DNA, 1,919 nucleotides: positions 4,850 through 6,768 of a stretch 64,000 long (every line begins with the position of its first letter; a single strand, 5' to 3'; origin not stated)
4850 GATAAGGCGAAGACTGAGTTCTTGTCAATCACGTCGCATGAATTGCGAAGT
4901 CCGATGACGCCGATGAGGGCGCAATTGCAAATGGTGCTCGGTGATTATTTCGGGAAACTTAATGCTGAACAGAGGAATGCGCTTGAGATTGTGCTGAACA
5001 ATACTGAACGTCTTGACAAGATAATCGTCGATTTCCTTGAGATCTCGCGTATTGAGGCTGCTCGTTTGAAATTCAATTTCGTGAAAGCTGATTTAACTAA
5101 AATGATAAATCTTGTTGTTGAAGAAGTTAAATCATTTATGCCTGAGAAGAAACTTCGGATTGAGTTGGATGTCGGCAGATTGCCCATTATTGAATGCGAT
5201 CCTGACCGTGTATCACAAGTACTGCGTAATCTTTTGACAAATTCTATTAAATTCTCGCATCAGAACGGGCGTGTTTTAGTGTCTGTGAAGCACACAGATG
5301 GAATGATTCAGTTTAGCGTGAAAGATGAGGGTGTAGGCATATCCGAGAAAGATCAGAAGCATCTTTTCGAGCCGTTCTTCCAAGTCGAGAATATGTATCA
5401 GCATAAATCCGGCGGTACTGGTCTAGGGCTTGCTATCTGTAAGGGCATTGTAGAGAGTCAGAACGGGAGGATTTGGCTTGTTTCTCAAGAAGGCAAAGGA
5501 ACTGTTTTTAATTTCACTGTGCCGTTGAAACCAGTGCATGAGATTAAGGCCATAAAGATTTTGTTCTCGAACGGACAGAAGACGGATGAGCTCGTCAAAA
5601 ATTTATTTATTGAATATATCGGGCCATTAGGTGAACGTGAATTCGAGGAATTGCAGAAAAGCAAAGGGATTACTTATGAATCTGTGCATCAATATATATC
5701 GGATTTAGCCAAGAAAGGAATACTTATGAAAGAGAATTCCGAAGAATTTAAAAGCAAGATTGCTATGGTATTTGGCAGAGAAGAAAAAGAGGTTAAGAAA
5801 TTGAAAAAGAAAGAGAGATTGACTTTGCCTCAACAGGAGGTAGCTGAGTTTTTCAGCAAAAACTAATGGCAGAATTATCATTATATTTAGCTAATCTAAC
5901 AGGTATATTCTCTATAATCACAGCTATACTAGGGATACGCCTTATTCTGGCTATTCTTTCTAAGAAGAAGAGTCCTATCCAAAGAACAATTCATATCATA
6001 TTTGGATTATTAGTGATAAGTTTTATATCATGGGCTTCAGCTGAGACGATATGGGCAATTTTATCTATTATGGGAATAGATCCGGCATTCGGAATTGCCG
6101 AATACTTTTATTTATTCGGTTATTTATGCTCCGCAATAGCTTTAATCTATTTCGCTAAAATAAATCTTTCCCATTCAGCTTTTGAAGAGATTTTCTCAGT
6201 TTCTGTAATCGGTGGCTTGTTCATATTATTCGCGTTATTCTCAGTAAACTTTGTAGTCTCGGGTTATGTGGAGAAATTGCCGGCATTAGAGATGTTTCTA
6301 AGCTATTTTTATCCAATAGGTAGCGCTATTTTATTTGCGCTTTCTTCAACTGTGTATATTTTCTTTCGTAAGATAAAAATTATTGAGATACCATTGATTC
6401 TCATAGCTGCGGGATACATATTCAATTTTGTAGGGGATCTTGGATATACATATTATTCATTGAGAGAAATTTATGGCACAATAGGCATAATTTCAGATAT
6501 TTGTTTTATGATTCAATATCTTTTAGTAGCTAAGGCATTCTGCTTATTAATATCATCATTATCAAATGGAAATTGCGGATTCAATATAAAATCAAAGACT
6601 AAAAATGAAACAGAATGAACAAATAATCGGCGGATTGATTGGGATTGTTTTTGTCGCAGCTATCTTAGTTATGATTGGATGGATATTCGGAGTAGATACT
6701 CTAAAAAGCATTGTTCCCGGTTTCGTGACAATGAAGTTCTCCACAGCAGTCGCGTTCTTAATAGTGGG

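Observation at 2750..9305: Compact sensor island: REC, P-loop-less KaiC-like, Cache-HAMP histidine kinase, 7TM protein, 7TM-HAMP-2xPAS protein with no output, hemerythrin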

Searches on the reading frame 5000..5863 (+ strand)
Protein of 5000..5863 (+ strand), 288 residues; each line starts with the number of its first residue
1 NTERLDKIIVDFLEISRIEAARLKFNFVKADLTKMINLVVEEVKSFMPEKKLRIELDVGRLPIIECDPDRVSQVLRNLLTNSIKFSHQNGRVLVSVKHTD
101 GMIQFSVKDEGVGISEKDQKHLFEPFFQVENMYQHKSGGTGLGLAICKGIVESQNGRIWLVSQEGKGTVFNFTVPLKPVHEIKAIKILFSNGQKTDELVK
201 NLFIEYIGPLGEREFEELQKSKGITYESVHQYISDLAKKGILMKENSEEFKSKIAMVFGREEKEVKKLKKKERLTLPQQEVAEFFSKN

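Call 67: find_homologous_proteins(query=window:5000-5863:+, max_evalue=1e-10)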
Query window:5000-5863:+ (288 aa): 3388 proteins with E <= 1e-10 among 5909 candidates; the best 120 are listed.
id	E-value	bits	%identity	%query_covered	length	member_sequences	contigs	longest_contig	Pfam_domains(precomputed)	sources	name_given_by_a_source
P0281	1.7e-130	452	85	86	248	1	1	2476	PF02518.32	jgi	jgi:hypothetical protein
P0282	2.4e-108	380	65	94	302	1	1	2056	PF02518.32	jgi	jgi:hypothetical protein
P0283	9.4e-95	335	63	88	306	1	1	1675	PF02518.32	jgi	-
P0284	7.2e-94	332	57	91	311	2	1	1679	PF02518.32,PF00512.32,PF14501.13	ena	-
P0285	2.0e-92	327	59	92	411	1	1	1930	PF00672.31,PF02518.32,PF00512.32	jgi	jgi:signal transduction histidine kinase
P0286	4.3e-92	326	60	90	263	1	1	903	PF02518.32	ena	-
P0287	1.3e-88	315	54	93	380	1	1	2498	PF02518.32,PF00512.32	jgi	-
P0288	1.3e-86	308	56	93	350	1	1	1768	PF02518.32,PF00512.32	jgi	-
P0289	6.0e-86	306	52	95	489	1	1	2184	PF00672.31,PF12729.14,PF02518.32,PF00512.32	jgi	-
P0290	1.1e-85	305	59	86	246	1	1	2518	PF02518.32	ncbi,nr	ncbi:MAG: HAMP domain-containing sensor histidine kinase, partial [Candidatus Omnitrophica bacterium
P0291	2.0e-85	304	51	100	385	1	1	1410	PF02518.32,PF00512.32,PF14501.13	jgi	-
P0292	7.3e-85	303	56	90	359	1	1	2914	PF02518.32,PF00512.32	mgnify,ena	mgnify:FL=1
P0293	4.1e-84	300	51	90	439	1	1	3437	PF00672.31,PF02518.32,PF00512.32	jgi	-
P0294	1.6e-83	298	55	91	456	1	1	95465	PF00672.31,PF02518.32,PF00512.32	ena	-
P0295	1.6e-83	298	53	100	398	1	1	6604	PF00672.31,PF02518.32,PF00512.32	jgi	-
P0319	3.9e-76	274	51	91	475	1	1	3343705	PF00672.31,PF02518.32,PF00512.32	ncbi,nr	ncbi:MAG: HAMP domain-containing histidine kinase [Promethearchaeota archaeon]|nr:MAG: HAMP domain-c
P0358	4.0e-74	267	49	93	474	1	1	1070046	PF00672.31,PF02518.32,PF00512.32,PF14501.13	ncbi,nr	ncbi:MAG: HAMP domain-containing histidine kinase [Thermoplasmatales archaeon]|nr:MAG: HAMP domain-c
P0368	6.6e-74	267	50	93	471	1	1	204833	PF00672.31,PF02518.32,PF00512.32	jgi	jgi:signal transduction histidine kinase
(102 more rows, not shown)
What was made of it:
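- Tried and rejected: A search with HATPase plus tail worked (call 67).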

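Call 71: find_encoding_contigs(protein=P0358, flank=7000, max_places=1)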
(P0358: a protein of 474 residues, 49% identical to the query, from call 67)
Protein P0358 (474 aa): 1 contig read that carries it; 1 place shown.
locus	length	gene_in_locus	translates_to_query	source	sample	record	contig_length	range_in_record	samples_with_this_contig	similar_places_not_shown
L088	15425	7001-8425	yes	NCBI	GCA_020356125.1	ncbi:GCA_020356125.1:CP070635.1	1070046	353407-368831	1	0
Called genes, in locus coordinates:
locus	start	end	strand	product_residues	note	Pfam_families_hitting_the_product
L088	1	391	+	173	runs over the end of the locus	PF01966:HD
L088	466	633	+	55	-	PF12797:Fer4_2 (weak), PF12837:Fer4_6, PF13237:Fer4_10, PF00037:Fer4, PF12838:Fer4_7, PF13187:Fer4_9, PF25160:LdpA_Fe-S-bd (weak), PF00037:Fer4, +7 more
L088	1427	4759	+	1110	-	-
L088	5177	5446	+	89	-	-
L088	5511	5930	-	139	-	-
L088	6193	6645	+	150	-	PF00072:Response_reg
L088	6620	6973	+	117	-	PF00072:Response_reg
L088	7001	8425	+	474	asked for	PF00672:HAMP, PF14501:HATPase_c_5 (faint), PF00512:HisKA, PF02518:HATPase_c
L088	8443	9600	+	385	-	PF00989:PAS, PF08448:PAS_4 (weak), PF13426:PAS_9, PF08447:PAS_3, PF13426:PAS_9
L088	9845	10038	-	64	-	-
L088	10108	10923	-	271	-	PF01066:CDP-OH_P_transf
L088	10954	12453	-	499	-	PF01943:Polysacc_synt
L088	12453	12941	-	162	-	-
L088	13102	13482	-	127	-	PF01040:UbiA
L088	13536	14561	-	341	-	PF08240:ADH_N, PF16912:Glu_dehyd_C, PF00107:ADH_zinc_N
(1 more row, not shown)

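Call 72: find_encoding_contigs(protein=P0319, flank=7000, max_places=1)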
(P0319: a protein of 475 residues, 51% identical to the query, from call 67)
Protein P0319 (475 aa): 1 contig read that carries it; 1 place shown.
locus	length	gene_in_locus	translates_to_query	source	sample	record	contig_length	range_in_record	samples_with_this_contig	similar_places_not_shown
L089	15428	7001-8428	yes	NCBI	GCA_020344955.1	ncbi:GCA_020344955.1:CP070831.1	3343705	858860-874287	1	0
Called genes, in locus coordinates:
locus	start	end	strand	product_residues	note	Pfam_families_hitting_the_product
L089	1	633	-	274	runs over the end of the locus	PF06966:DUF1295, PF02544:Steroid_dh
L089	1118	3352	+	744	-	PF03477:ATP-cone (weak), PF17975:RNR_Alpha, PF21995:RNR-II_ins_dom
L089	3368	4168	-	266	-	PF00795:CN_hydrolase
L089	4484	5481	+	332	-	PF13458:Peripla_BP_6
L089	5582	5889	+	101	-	-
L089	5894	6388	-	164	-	-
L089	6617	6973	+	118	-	PF00072:Response_reg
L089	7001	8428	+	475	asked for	PF00672:HAMP, PF00512:HisKA, PF02518:HATPase_c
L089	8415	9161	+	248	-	-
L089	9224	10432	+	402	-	PF00155:Aminotran_1_2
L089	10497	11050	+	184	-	PF00152:tRNA-synt_2 (faint), PF01409:tRNA-synt_2d, PF13393:tRNA-synt_His, PF00587:tRNA-synt_2b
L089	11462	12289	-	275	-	PF19500:DUF6035, PF06054:CoiA_nuc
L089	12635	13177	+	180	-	-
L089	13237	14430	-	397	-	PF00850:Hist_deacetyl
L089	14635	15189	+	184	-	-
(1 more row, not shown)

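Call 73: find_encoding_contigs(protein=P0368, flank=7000, max_places=1)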
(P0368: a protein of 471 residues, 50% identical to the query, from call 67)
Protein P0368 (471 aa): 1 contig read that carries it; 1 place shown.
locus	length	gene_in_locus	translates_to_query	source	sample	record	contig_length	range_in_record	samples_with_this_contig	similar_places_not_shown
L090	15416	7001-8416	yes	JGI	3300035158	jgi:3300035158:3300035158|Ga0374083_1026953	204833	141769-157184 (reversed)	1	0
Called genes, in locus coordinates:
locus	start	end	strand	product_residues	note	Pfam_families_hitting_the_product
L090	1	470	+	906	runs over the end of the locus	PF01326:PPDK_N, PF27448:Rph_4th, PF00391:PEP-utilizers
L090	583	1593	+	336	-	-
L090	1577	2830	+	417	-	PF00501:AMP-binding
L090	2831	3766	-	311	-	-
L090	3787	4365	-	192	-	PF14512:TM1586_NiRdase (faint), PF00881:Nitroreductase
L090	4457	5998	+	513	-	-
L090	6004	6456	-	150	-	-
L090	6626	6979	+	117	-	PF00072:Response_reg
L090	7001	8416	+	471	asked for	PF00672:HAMP, PF00512:HisKA, PF02518:HATPase_c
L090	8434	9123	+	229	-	PF00672:HAMP (weak), PF00989:PAS (weak), PF13426:PAS_9, PF08447:PAS_3 (faint)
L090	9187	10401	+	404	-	PF00155:Aminotran_1_2, PF01041:DegT_DnrJ_EryC1 (weak)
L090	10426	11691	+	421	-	PF00152:tRNA-synt_2 (faint), PF01409:tRNA-synt_2d, PF13393:tRNA-synt_His, PF00587:tRNA-synt_2b, PF03129:HGTP_anticodon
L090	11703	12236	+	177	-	PF17146:PIN_6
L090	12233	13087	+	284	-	-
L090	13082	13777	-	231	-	PF02568:ThiI (weak), PF03054:tRNA_Me_trans (weak), PF06508:QueC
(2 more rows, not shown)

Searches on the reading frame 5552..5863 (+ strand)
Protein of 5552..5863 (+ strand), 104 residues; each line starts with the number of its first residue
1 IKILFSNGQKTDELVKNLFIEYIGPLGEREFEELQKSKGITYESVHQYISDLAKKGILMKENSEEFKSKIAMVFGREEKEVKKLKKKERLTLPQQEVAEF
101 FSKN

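Call 60: find_homologous_proteins(query=window:5552-5863:+, max_evalue=0.001)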
Query window:5552-5863:+: 6 candidates shared short words with the query, none scored E <= 0.001.
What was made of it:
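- Tried and rejected: It returned nothing because of the word index (call 60).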

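Call 63: search_protein_families(library=pfam, alignment_id=A2, max_evalue=0.1)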
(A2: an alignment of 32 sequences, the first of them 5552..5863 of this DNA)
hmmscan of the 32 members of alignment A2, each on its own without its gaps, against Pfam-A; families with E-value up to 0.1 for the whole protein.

A. member 1, window:5552-5863:+ (104 aa): 6 families
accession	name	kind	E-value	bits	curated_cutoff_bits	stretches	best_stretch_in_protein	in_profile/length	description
PF21100.3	MCM_C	-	0.0016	18.7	27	1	35-67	31-62/64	MCM protein C-terminal winged helix-turn-helix domain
PF03492.21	Methyltransf_7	-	0.0046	16.6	29.8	1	26-90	187-250/335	SAM dependent carboxyl methyltransferase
PF24406.1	nSTAND_NTPase4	-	0.017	15.7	27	1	33-69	14-51/58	Novel STAND NTPase 4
PF05517.18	p25-alpha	-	0.031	14.9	22.6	1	36-86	55-105/153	p25-alpha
PF14947.12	HTH_45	-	0.062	13.8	25.5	0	35-66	26-56/77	Winged helix-turn-helix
PF01978.25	TrmB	-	0.093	13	25.6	0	27-64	21-58/68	Sugar-specific transcriptional regulator TrmB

B. families by the number of members that match (of 32 scanned): 30 families (the first 25 are shown)
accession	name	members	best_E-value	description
PF21100.3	MCM_C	8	0.00052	MCM protein C-terminal winged helix-turn-helix domain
PF14947.12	HTH_45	6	0.00086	Winged helix-turn-helix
PF13730.12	HTH_36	3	0.00091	Helix-turn-helix domain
PF06757.18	Ins_allergen_rp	2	0.0047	Insect allergen related repeat, nitrile-specifier detoxification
PF01638.23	HxlR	2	0.0056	HxlR-like helix-turn-helix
PF24406.1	nSTAND_NTPase4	2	0.0076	Novel STAND NTPase 4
PF08279.18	HTH_11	2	0.0079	HTH domain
PF03962.21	Mnd1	2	0.031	Mnd1 HTH domain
PF01978.25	TrmB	2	0.067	Sugar-specific transcriptional regulator TrmB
PF13412.12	HTH_24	1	0.001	Winged helix-turn-helix DNA-binding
PF14337.13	Abi_alpha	1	0.0021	Abortive infection alpha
PF02671.26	PAH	1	0.0045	Paired amphipathic helix repeat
PF03492.21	Methyltransf_7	1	0.0046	SAM dependent carboxyl methyltransferase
PF22979.2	HTH_69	1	0.0061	Winged helix-turn-helix domain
PF09079.17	Cdc6_C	1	0.0065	CDC6, C terminal winged helix domain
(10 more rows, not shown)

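Call 64: search_solved_structures(query=A2, max_evalue=1, show_alignments=2)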
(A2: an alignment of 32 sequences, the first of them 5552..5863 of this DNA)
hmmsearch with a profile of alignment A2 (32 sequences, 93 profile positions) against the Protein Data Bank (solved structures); distinct sequences matched with E-value up to 1: 18.
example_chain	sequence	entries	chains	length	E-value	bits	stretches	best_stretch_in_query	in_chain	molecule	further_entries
7jil_y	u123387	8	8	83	0.13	15.9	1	43-73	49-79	30S ribosomal protein S20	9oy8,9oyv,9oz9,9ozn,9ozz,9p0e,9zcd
4ch7_A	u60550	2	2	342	0.2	15.2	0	25-60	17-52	NIRD-LIKE PROTEIN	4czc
3sd7_A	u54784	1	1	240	0.24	15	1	19-77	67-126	Putative phosphatase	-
1tjv_A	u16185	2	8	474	0.33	14.5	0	44-78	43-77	Delta crystallin II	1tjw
1tju_A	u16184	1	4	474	0.33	14.5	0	44-78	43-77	Delta crystallin II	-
8cra_E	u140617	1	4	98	0.34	14.5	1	15-45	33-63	Developmental protein SEPALLATA 3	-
4ozd_A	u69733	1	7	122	0.38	14.3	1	38-84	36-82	14.4 kDa salivary protein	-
4ox0_A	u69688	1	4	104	0.4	14.3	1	15-45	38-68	Developmental protein SEPALLATA 3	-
1i0a_A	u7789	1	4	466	0.47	14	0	40-79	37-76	DELTA CRYSTALLIN I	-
5fna_A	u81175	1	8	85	0.52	13.9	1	38-78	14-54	Caspase-1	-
1u15_A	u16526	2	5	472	0.54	13.9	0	41-78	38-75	Delta crystallin I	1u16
1dcn_A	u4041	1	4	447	0.68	13.5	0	44-78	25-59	DELTA 2 CRYSTALLIN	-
1vr4_A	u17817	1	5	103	0.69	13.5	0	37-87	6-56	hypothetical protein APC22750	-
1hy1_A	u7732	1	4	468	0.75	13.4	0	44-78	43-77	DELTA CRYSTALLIN II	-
1xwo_A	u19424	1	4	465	0.78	13.3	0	40-77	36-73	Delta crystallin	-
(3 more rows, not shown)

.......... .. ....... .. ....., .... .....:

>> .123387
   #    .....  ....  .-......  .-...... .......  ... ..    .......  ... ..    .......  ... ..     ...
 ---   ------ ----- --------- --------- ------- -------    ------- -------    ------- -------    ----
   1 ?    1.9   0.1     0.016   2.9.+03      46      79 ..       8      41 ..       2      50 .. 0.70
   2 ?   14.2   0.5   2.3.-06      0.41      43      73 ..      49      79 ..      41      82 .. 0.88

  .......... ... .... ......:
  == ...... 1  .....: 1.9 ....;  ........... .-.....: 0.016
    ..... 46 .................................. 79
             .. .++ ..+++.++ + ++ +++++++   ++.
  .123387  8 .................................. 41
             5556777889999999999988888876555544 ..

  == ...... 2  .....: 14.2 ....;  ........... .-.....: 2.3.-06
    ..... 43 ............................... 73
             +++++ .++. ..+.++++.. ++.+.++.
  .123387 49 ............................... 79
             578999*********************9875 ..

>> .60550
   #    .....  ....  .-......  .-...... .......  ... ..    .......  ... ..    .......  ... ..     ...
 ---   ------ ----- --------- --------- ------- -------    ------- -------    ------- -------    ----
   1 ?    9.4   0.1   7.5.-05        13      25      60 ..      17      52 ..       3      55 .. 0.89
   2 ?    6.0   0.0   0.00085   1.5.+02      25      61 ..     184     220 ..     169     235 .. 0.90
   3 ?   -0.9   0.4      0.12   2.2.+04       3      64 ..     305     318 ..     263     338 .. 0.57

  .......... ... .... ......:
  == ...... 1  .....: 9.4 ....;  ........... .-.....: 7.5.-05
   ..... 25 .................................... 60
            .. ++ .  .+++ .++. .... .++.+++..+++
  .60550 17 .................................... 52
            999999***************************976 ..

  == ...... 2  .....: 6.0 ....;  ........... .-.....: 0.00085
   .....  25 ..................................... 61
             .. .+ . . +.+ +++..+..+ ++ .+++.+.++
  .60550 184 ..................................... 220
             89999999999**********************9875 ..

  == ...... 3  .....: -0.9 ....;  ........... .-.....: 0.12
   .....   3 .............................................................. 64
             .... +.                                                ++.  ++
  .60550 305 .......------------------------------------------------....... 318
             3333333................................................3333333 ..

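Call 74: predict_structure(alignment_id=A3)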
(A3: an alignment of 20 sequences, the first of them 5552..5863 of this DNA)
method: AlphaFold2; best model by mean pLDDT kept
length: 104 residues; sequences in the alignment: 20
mean_pLDDT: 69.8   pTM: 0.55
mean pLDDT of the five models: 69.8, 67.8, 66.9, 66.4, 66.0
residues with pLDDT >= 90: 0; 70-90: 66; 50-70: 5; < 50: 33
segments of 3 or more residues with pLDDT < 50: 1-6, 78-104
pLDDT, mean of each block of 10 residues (from residue 1): 47 86 86 85 87 84 84 65 40 44 44
secondary structure, 60 per line:
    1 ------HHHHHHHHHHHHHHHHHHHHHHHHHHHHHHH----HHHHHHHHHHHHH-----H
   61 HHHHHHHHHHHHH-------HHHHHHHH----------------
elements in order: H7-37 H42-54 H60-73 H81-88
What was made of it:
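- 5552..5866 (+): Conserved helical C-terminal domain of the kinase, about 75-80 aa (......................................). It has no significant Pfam or PDB match and may be death-fold-like. AlphaFold2 gives an all-helical core with pLDDT about 85 (call 74).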

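Call 76: fold_search(model_id=the predicted structure, library=pdb)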
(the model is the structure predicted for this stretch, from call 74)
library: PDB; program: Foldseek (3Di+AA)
matches with E <= 10: 68; with E <= 0.001: 0
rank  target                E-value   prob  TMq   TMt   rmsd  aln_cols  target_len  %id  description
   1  5ir4                  1.8e+00  0.10  0.21  0.05  11.3        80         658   16  Crystal structure of wild-type bacterial lipoxygenase from Pseudomonas aeruginosa PA-LOX with space group C2221 at 1.48  (released 2016-08-10)
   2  8rdv_To               2.2e+00  0.25  0.32  0.37  11.2        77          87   14  Cryo-EM structure of P. urativorans 70S ribosome in complex with hibernation factor Balon, mRNA and P-site tRNA (stru (released 2024-02-21)
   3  2gsc_A                2.5e+00  0.23  0.34  0.32   7.4        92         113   10  Crystal Structure of the Conserved Hypothetical Cytosolic Protein Xcc0516 from Xanthomonas campestris (released 2006-10-03)
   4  8c6j_V                2.6e+00  0.16  0.35  0.06  12.8        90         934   16  Human spliceosomal PM5 C* complex (released 2023-07-12)
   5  2gsc_B                2.6e+00  0.15  0.29  0.27   8.7        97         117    9  Crystal Structure of the Conserved Hypothetical Cytosolic Protein Xcc0516 from Xanthomonas campestris (released 2006-10-03)
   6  3k53_A                2.6e+00  0.15  0.32  0.16   8.4        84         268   14  Crystal Structure of NFeoB from P. furiosus (released 2010-05-26)
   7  9i5v_d                2.9e+00  0.30  0.35  0.46  10.4        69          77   19  70S P. gingivalis ribosome erm-delta-porN strain (released 2025-08-20)
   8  6v39_t                3.1e+00  0.28  0.33  0.39   9.5        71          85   15  Cryo-EM structure of the Acinetobacter baumannii Ribosome: 70S with P-site tRNA (released 2020-02-05)
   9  6ypu_u                3.1e+00  0.20  0.32  0.38  11.1        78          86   17  Acinetobacter baumannii ribosome-amikacin complex - 30S subunit body (released 2020-09-16)
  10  2kiw_MODEL_1_A        3.3e+00  0.20  0.41  0.39  11.6       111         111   11  Solution NMR structure of the domain N-terminal to the integrase domain of SH1003 from Staphylococcus haemolyt (released 2009-07-07)
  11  8cwo_T                4.6e+00  0.18  0.34  0.40  10.6        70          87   18  Cutibacterium acnes 30S ribosomal subunit with Sarecycline bound, body domain only in the local refined map (released 2023-03-15)
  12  9a4a_A                4.9e+00  0.10  0.28  0.31  12.4        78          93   18  Model of YLAN-FUR by crosslinking MS and deep learning (released 2024-09-18)
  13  2gsc_D                5.1e+00  0.16  0.37  0.34   6.9        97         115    8  Crystal Structure of the Conserved Hypothetical Cytosolic Protein Xcc0516 from Xanthomonas campestris (released 2006-10-03)
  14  2rld_C                5.1e+00  0.14  0.29  0.27   6.5       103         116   11  CRYSTAL STRUCTURE OF A PROTEIN WITH UNKNOWN FUNCTION FROM S23 RIBOSOMAL PROTEIN FAMILY (BT_0352) FROM BACTEROIDES THET (released 2007-10-30)
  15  2odm_A                5.1e+00  0.09  0.29  0.36  12.2        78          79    9  Crystal structure of S. aureus YlaN, an essential leucine rich protein involved in the control of cell shape (released 2007-06-05)
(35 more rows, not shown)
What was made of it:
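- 5552..5866 (+): Foldseek finds nothing significant (call 76).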

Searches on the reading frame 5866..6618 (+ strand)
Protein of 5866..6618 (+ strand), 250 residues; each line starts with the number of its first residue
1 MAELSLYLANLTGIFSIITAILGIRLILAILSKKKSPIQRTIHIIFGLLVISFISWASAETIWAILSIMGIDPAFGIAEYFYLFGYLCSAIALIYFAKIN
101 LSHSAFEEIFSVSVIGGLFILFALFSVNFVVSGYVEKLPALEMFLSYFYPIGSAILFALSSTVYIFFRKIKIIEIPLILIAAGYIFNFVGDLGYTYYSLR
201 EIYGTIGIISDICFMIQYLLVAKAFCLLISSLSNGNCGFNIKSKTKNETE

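Call 3: search_protein_families(library=pfam, proteins=[window:5866-6618:+], max_evalue=0.1)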
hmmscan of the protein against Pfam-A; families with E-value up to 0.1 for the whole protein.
window:5866-6618:+ (250 aa): 1 family
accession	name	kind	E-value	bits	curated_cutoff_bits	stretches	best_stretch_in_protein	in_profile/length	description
PF06127.16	Mpo1-like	-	0.02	15.5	24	0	34-192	15-63/95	2-hydroxy-palmitic acid dioxygenase Mpo1-like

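Call 4: search_protein_families(library=ncbifam, proteins=[window:5866-6618:+], max_evalue=0.1)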
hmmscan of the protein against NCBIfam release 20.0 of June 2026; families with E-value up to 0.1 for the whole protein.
window:5866-6618:+ (250 aa): 0 families
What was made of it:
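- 5866..6618 (+): 7TM membrane protein (250 aa) of an unnamed family, with conserved AExxW, YFYPIxS and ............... motifs. It is an accessory gene gained or lost between close relatives. No Pfam or NCBIfam hit (calls 3, 4).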

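Call 95: search_protein_families(library=padloc, proteins=[window:5866-6618:+], max_evalue=0.001)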
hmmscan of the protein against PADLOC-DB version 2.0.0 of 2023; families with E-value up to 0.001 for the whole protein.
window:5866-6618:+ (250 aa): 0 families
